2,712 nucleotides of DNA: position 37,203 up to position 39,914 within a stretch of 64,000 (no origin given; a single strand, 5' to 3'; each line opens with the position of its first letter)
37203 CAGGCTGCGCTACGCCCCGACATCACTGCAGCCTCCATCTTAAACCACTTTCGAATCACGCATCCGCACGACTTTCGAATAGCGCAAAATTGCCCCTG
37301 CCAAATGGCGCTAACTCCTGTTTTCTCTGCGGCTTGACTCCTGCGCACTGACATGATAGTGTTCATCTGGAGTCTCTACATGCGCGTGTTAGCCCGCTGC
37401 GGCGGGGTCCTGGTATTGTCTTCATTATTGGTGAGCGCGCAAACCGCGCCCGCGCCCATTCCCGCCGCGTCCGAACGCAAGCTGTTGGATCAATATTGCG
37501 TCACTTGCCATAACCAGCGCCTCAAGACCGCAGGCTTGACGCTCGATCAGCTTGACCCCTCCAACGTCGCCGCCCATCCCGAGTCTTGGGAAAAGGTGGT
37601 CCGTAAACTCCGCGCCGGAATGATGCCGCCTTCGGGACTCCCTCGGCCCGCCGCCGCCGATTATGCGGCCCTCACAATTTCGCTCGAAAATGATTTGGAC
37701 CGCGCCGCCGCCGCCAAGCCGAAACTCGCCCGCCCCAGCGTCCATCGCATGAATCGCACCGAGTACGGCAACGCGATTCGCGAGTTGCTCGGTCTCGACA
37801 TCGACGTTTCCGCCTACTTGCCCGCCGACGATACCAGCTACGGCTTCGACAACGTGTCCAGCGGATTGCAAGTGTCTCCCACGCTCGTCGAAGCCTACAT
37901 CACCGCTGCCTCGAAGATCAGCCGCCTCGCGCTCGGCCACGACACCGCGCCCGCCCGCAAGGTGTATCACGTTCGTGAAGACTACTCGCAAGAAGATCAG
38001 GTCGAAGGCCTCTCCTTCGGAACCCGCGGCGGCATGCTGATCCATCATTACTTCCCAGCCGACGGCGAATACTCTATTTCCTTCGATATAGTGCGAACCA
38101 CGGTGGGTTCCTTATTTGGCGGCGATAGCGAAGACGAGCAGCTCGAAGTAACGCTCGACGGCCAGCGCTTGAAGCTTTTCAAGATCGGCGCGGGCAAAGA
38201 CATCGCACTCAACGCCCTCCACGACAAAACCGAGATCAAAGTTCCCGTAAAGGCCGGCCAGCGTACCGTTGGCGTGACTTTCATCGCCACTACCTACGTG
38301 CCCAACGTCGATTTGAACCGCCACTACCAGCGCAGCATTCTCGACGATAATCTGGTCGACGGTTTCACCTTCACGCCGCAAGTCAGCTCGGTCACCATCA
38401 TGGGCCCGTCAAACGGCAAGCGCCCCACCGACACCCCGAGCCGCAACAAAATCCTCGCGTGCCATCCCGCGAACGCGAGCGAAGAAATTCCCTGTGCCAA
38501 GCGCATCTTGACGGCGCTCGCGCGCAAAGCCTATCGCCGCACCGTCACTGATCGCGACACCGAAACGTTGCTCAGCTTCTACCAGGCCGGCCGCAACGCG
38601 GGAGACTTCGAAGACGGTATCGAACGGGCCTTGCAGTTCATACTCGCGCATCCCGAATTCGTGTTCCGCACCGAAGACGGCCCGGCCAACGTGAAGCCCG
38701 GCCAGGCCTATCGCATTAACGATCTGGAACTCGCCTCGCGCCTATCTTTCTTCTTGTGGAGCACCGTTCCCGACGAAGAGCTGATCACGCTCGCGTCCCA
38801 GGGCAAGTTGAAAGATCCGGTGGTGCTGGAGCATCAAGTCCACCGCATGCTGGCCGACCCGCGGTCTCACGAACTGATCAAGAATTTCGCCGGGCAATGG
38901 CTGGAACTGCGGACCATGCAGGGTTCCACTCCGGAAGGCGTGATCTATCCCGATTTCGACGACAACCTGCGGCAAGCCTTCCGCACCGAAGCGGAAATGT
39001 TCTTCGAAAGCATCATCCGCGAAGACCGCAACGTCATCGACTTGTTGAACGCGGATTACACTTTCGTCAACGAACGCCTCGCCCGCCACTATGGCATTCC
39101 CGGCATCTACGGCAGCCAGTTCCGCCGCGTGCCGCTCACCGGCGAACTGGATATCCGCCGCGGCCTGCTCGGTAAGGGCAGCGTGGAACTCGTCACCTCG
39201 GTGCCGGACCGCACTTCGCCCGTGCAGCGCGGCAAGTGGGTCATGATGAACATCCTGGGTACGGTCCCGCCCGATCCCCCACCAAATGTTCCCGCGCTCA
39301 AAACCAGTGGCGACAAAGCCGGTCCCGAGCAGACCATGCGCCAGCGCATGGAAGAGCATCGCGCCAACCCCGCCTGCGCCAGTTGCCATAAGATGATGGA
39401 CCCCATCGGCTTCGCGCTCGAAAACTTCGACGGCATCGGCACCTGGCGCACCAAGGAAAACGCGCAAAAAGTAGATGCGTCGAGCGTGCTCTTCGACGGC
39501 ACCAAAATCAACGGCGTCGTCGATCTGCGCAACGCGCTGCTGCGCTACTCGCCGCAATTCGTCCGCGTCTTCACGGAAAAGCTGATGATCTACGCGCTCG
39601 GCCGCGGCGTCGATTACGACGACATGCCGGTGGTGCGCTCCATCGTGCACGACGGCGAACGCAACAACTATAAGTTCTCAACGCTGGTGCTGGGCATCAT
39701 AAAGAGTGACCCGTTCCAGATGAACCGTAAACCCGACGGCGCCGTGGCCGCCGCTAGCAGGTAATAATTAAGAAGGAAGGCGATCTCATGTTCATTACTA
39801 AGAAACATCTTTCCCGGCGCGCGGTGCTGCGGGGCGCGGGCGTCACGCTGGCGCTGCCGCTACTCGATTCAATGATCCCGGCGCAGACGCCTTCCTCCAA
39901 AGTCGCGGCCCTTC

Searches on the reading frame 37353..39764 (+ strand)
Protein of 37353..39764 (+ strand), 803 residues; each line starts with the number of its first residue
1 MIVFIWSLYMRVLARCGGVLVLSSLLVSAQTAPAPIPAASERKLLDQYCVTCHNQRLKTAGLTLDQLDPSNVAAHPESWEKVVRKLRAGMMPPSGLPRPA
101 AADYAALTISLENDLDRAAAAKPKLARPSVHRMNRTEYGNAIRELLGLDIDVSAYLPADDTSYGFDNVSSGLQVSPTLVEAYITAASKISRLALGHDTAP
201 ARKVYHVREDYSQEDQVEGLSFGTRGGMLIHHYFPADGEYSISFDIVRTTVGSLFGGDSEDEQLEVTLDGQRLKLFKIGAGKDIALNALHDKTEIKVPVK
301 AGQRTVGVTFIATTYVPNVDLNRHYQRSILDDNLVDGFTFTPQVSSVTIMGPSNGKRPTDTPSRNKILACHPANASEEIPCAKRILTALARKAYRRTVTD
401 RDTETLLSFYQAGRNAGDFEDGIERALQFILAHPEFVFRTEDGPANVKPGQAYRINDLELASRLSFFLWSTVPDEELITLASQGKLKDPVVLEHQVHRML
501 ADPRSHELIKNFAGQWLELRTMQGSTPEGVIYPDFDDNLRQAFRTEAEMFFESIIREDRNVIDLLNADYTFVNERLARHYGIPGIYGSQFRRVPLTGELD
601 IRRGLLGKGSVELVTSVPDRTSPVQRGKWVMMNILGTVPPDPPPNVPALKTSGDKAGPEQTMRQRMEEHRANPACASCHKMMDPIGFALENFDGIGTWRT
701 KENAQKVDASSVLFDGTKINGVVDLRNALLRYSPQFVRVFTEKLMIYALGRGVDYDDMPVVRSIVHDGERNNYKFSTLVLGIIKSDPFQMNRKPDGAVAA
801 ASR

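Call 11: search_protein_families(library=pfam, proteins=[window:37353-39764:+], max_evalue=0.01)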
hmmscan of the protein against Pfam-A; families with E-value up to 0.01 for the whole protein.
window:37353-39764:+ (803 aa): 7 families
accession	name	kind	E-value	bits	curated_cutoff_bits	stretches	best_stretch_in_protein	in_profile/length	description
PF07631.16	PSD4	-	1.8e-46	158.2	23.3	1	455-582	1-128/128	Protein of unknown function (DUF1592)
PF07627.16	PSCyt3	-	2.9e-37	127.3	27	1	602-702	1-98/98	Protein of unknown function (DUF1588)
PF07626.16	PSD3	-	4.3e-22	78.8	23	1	132-194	2-64/65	Protein of unknown function (DUF1587)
PF07624.16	PSD2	-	5.4e-22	77.7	25.8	1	715-788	1-74/74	Protein of unknown function (DUF1585)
PF07637.16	PSD5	-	1e-17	64.6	34.2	1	381-441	1-62/62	Protein of unknown function (DUF1595)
PF13442.11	Cytochrome_CBB3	-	4.7e-06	27.3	27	1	42-102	7-59/68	Cytochrome C oxidase, cbb3-type, subunit III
PF07635.16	PSCyt1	-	7.4e-05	23.7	22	1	49-95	1-59/59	Planctomycete cytochrome C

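Call 12: find_related_loci(query=window:37353-39764:+, collection=genome_contigs, flank=10000)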
Query window:37353-39764:+ (803 aa) in genome_contigs; peptide patterns used: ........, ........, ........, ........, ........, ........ (x = any residue, [..] = any of these).
598 stretches matched a pattern (row limit reached: there are more); 570 encode a relative of the query (tblastn E <= 1e-3); the best 80 are kept; 80 distinct loci.
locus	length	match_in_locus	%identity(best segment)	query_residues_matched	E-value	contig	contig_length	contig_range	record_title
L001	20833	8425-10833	97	1-803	0e+0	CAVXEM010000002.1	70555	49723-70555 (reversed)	MAG: Bryobacterales bacterium isolate MFD01872.bin.3.534 genome assembly, contig: contig_104803, whole genome shotgun se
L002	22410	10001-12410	97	1-803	0e+0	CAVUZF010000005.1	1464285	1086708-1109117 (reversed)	MAG: Bryobacterales bacterium isolate MFD05512.bin.2.137 genome assembly, contig: contig_7469, whole genome shotgun sequ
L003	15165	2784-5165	73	10-801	0e+0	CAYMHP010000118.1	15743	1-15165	MAG TPA_asm: uncultured Solibacteraceae bacterium isolate SRP272529_co2_257 genome assembly, contig: NODE_6458_length_15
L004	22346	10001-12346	73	18-801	0e+0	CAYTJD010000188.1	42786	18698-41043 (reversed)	MAG TPA_asm: uncultured Solibacteraceae bacterium isolate binchicken_co279_128 genome assembly, contig: k141_1304590, wh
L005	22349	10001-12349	73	15-802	0e+0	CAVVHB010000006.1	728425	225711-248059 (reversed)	MAG: Bryobacterales bacterium isolate MFD01633.bin.2.54 genome assembly, contig: contig_16592, whole genome shotgun sequ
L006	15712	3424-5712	76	37-801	0e+0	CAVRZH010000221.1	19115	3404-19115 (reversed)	MAG: Bryobacterales bacterium isolate MFD04752.bin.3.6 genome assembly, contig: contig_91941, whole genome shotgun seque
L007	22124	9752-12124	73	1-801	0e+0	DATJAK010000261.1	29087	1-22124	MAG TPA_asm: Bryobacteraceae bacterium isolate SMAG_U15325 k141_1876889, whole genome shotgun sequence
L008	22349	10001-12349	73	15-802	0e+0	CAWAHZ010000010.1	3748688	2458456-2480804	MAG: Bryobacterales bacterium isolate MFD04434.bin.1.11 genome assembly, contig: contig_762, whole genome shotgun sequen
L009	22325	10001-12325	74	18-795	0e+0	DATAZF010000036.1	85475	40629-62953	MAG TPA_asm: Bryobacteraceae bacterium isolate SMAG_U5698 k141_2439784, whole genome shotgun sequence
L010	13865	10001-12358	72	2-794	0e+0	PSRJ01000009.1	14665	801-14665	MAG: Terriglobia bacterium isolate subdivision3 Amazon FNV 2010 0 2 1 contig_65_253325449_length14665multi4, whole genom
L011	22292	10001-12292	75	34-801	0e+0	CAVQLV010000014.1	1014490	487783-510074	MAG: Bryobacterales bacterium isolate MFD04463.bin.2.162 genome assembly, contig: contig_6470, whole genome shotgun sequ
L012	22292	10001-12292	75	34-801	0e+0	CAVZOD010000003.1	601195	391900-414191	MAG: Bryobacterales bacterium isolate MFD05512.bin.2.139 genome assembly, contig: contig_11284, whole genome shotgun seq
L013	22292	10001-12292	75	34-801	0e+0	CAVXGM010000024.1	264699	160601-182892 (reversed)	MAG: Bryobacterales bacterium isolate MFD05502.bin.2.50 genome assembly, contig: contig_44905, whole genome shotgun sequ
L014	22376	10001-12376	71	11-803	0e+0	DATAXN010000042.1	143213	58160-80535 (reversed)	MAG TPA_asm: Bryobacteraceae bacterium isolate SMAG_U5654 k141_1200105, whole genome shotgun sequence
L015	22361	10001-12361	72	9-800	0e+0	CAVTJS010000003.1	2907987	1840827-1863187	MAG: Bryobacterales bacterium isolate MFD05580.bin.2.3 genome assembly, contig: contig_23125, whole genome shotgun seque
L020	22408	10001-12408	97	1-803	0e+0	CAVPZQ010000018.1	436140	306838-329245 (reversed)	MAG: Bryobacterales bacterium isolate MFD10064.bin.2.53 genome assembly, contig: contig_30591, whole genome shotgun sequ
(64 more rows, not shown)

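Call 20: search_protein_families(library=pfam, proteins=[L002:14-1249:+, L002:2310-3824:+, L002:4453-8013:+, L002:8949-9425:+, L020:9231-9692:-, L020:7292-9127:+, L020:6482-7081:-, L020:5430-6131:-, L020:4565-5539:-, L020:1883-4216:-], max_evalue=0.01)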
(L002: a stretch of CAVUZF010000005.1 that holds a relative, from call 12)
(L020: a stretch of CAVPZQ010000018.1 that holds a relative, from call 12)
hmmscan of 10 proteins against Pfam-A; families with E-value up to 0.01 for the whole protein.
L002:14-1249:+ (411 aa): 3 families
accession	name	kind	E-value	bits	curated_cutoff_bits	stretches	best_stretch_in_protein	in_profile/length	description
PF12704.14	MacB_PCD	-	2.5e-49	168.8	27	1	23-249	1-205/207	MacB-like periplasmic core domain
PF02687.27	FtsX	-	2.3e-20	73.3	25.5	1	291-404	2-120/120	FtsX-like permease C-terminal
PF12698.13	ABC2_membrane_3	-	6e-06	26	31.6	1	236-393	119-259/347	ABC-2 family transporter protein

L002:2310-3824:+ (504 aa): 2 families
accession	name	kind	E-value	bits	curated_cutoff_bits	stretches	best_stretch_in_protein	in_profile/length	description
PF13385.13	Laminin_G_3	-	1.7e-21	77.4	27.6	1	227-386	2-150/151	Concanavalin A-like lectin/glucanases superfamily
PF04892.17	VanZ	-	3.1e-08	34.7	30.1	1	65-132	55-121/126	VanZ like family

L002:4453-8013:+ (1186 aa): 4 families
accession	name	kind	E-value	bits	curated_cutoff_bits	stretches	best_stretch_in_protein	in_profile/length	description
PF16656.11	Pur_ac_phosph_N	-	4e-06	27.8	30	0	651-700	27-83/93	Purple acid Phosphatase, N-terminal domain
PF19077.6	Big_13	-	0.0002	22.2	27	0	386-424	57-94/102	Bacterial Ig-like domain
PF09865.15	DUF2092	-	0.0015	18.4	21.2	0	561-595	49-85/212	Predicted periplasmic protein (DUF2092)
PF08400.16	phage_tail_N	-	0.0064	16.9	26.6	0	530-558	71-99/134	Prophage tail fibre N-terminal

L002:8949-9425:+ (158 aa): 0 families

L020:9231-9692:- (153 aa): 1 family
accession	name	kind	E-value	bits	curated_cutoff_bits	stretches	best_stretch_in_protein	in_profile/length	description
PF20600.3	ExoX-like_C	-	9e-07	28.6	26.5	1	4-30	1-27/30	Exodeoxyribonuclease X-like C-terminal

L020:7292-9127:+ (611 aa): 1 family
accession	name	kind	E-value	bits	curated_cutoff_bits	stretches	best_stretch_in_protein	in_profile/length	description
PF00078.32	RVT_1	-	4.3e-07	30.3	29.6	1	161-298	64-193/205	Reverse transcriptase (RNA-dependent DNA polymerase)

L020:6482-7081:- (199 aa): 1 family
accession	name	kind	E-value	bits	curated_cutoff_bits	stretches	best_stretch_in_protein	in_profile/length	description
PF12161.14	HsdM_N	-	5.7e-09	37.2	24.5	1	71-139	6-81/135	HsdM N-terminal domain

L020:5430-6131:- (233 aa): 2 families
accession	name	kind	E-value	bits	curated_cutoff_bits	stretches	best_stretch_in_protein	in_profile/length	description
PF02384.22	N6_Mtase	-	2.7e-25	89.8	20.4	1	1-204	95-309/311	N-6 DNA Methylase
PF07669.17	Eco57I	-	4.3e-05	24.1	25.3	1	21-77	63-129/171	Eco57I restriction-modification methylase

L020:4565-5539:- (324 aa): 1 family
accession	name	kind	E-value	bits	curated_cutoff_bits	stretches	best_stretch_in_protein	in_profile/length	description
PF01420.25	Methylase_S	-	4.3e-10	40.5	22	2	159-211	110-162/168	Type I restriction modification DNA specificity domain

L020:1883-4216:- (777 aa): 7 families
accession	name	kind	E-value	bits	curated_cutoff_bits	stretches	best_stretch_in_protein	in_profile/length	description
PF04851.21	ResIII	-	2.3e-37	128.9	22.5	1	151-327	3-164/164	Type III restriction enzyme, res subunit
PF08463.15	EcoEI_R_C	-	6.8e-31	108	24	1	609-766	1-163/163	EcoEI R protein C-terminal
PF18766.7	SWI2_SNF2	-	1e-18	68.2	26.7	1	155-361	1-191/221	SWI2/SNF2 ATPase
PF00270.35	DEAD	-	3.7e-10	40.2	26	1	157-328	5-162/167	DEAD/DEAH box helicase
PF00271.37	Helicase_C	-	9.5e-07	29.5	23.5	1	412-518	7-108/110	Helicase conserved C-terminal domain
PF04313.20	HSDR_N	-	2.7e-06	27.8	25.1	1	50-108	127-194/198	Type I restriction enzyme R protein N terminus (HSDR_N)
PF13588.12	HSDR_N_2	-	0.0016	18.9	25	1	51-109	39-99/110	Type I restriction enzyme R protein N terminus (HSDR_N)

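Call 21: search_protein_families(library=pfam, proteins=[L001:7410-8084:-, L001:6624-7406:-, L001:5509-6447:+, L001:5701-6420:-, L001:4170-5681:+, L001:4203-5708:-, L001:2711-4297:-, L001:1608-2687:-, L001:961-1545:-, L001:40-882:+], max_evalue=0.01)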
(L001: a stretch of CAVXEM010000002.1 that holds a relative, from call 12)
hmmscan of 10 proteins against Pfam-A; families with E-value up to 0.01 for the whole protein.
L001:7410-8084:- (224 aa): 3 families
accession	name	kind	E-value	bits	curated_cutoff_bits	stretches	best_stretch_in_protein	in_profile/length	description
PF01636.29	APH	-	9.7e-06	25.9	23.2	1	108-146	158-197/239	Phosphotransferase enzyme family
PF01163.29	RIO1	-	0.00016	21.8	22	1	107-143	113-148/187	RIO domain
PF19974.5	TCAD9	-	0.0083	15.8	40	0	117-146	296-324/429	Ternary complex associated domain 9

L001:6624-7406:- (260 aa): 2 families
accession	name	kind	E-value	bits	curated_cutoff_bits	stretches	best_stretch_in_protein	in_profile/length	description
PF04313.20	HSDR_N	-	1.7e-05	25.2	25.1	1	111-184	125-197/198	Type I restriction enzyme R protein N terminus (HSDR_N)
PF04851.21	ResIII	-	2.5e-05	24.7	22.5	1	223-255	4-36/164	Type III restriction enzyme, res subunit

L001:5509-6447:+ (312 aa): 5 families
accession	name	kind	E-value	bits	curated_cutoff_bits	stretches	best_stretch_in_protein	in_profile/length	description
PF01695.23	IstB_IS21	-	8.2e-73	245.3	24.1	1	69-304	2-237/238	IstB-like ATP binding protein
PF00308.24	Bac_DnaA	-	8.6e-10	39.5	23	1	161-259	36-136/162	Bacterial DnaA ATPAse domain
PF20720.3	nSTAND3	-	0.00031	20.9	27.2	1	154-211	12-68/155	Novel STAND NTPase 3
PF02562.22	PhoH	-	0.00051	20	27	1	154-188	14-48/205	PhoH-like protein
PF13191.12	AAA_16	-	0.0037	18.2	32.6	0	158-218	23-85/167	AAA ATPase domain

L001:5701-6420:- (239 aa): 0 families

L001:4170-5681:+ (503 aa): 2 families
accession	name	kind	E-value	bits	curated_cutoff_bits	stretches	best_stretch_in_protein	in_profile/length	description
PF22483.2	Mu-transpos_C_2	-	5.5e-20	71.3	27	1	306-377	1-72/73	Mu transposase, C-terminal domain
PF13545.12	HTH_Crp_2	-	0.0029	18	27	0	17-46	15-44/70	Crp-like helix-turn-helix domain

L001:4203-5708:- (501 aa): 0 families

L001:2711-4297:- (528 aa): 3 families
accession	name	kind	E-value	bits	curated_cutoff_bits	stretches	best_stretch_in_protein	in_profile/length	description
PF00383.29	dCMP_cyt_deam_1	-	1e-14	54.7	25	1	260-428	4-100/102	Cytidine and deoxycytidylate deaminase zinc-binding region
PF14437.12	MafB19-deam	-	4.8e-07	30.2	27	1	382-436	51-107/142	MafB19-like deaminase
PF14439.12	Bd3614-deam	-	3.4e-05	24.2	38.5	1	381-431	34-91/113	Bd3614-like deaminase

L001:1608-2687:- (359 aa): 10 families
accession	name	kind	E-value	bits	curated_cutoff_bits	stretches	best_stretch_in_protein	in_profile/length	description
PF13683.12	rve_3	-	4.3e-14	52.4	26.5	1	271-335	2-62/67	Integrase core domain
PF13565.12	HTH_32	-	1.1e-10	42.4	33.7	1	55-125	4-73/73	Homeodomain-like domain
PF13518.12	HTH_28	-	2.2e-09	37.6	25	1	30-76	6-51/52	Helix-turn-helix domain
PF13551.12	HTH_29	-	2.8e-08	34.2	28.1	1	27-88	3-64/64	Winged helix-turn helix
PF13384.12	HTH_23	-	7.9e-07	29.1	24.6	1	24-68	5-49/50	Homeodomain-like domain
PF13333.12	rve_2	-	7.4e-05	23.2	22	1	289-343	1-49/56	Integrase core domain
PF00665.32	rve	-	0.00063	20.4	32.6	1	178-282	4-102/102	Integrase core domain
PF01498.24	HTH_Tnp_Tc3_2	-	0.0012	19.5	31.5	1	88-133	2-47/72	Transposase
PF13276.12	HTH_21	-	0.003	18.2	28.1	0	96-136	16-58/60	HTH-like domain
PF01527.26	HTH_Tnp_1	-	0.004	17.8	24.1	1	27-88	13-72/75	Transposase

L001:961-1545:- (194 aa): 0 families

L001:40-882:+ (280 aa): 0 families

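Call 96: search_protein_families(library=phrogs, max_evalue=0.001, proteins=[L002:8949-9425:+, L020:9231-9692:-, L001:7410-8084:-])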
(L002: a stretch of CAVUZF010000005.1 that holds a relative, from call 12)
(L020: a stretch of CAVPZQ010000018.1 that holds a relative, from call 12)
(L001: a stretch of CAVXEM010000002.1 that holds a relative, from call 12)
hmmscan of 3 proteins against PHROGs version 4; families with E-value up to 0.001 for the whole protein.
L002:8949-9425:+ (158 aa): 0 families

L020:9231-9692:- (153 aa): 0 families

L001:7410-8084:- (224 aa): 0 families
